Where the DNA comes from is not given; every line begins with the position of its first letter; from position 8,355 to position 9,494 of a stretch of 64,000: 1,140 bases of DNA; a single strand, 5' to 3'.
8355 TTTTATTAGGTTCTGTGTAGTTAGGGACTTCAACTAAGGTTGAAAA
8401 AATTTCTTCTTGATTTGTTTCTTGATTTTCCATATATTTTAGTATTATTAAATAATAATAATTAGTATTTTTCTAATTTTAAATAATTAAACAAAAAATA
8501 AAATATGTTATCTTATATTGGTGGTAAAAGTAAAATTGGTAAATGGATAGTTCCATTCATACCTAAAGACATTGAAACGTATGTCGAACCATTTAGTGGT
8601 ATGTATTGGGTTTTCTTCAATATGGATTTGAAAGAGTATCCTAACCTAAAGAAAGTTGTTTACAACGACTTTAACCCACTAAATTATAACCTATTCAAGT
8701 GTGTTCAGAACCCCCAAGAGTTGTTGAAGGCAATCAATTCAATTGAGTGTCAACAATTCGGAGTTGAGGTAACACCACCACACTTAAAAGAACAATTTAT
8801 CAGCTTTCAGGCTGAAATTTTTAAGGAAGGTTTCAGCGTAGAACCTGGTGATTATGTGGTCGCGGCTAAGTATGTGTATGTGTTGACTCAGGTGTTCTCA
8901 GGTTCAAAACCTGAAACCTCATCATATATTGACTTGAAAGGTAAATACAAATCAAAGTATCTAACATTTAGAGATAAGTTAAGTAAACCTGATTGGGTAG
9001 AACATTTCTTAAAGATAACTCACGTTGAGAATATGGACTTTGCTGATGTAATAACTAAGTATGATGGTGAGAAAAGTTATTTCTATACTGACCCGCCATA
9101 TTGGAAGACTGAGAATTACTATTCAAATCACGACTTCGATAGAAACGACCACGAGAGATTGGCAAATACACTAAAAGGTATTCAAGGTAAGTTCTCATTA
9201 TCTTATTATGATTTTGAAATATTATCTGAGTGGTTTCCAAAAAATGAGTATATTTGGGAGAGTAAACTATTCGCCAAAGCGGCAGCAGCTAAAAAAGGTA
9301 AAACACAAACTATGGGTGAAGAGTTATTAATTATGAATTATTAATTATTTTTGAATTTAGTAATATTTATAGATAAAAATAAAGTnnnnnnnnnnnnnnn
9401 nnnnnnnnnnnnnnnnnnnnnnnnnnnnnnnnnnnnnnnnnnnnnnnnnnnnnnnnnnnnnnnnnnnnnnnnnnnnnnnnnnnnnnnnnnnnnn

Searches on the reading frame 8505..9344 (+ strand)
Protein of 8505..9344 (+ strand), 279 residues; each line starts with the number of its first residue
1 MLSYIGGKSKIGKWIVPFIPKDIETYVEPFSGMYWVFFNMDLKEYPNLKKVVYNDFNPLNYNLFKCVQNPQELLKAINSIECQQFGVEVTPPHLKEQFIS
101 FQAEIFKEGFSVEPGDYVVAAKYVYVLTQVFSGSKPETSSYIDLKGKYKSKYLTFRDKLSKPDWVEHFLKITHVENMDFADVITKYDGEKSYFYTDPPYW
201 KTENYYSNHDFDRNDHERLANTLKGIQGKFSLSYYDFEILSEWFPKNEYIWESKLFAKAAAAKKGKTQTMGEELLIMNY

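Call 38: search_protein_families(library=pfam, proteins=[window:8505-9344:+], max_evalue=0.01)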
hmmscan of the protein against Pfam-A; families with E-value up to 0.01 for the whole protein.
window:8505-9344:+ (279 aa): 1 family
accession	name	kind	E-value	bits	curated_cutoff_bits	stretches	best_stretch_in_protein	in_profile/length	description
PF02086.21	MethyltransfD12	-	1.9e-24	87.2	22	1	4-247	1-242/253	D12 class N6 adenine-specific DNA methyltransferase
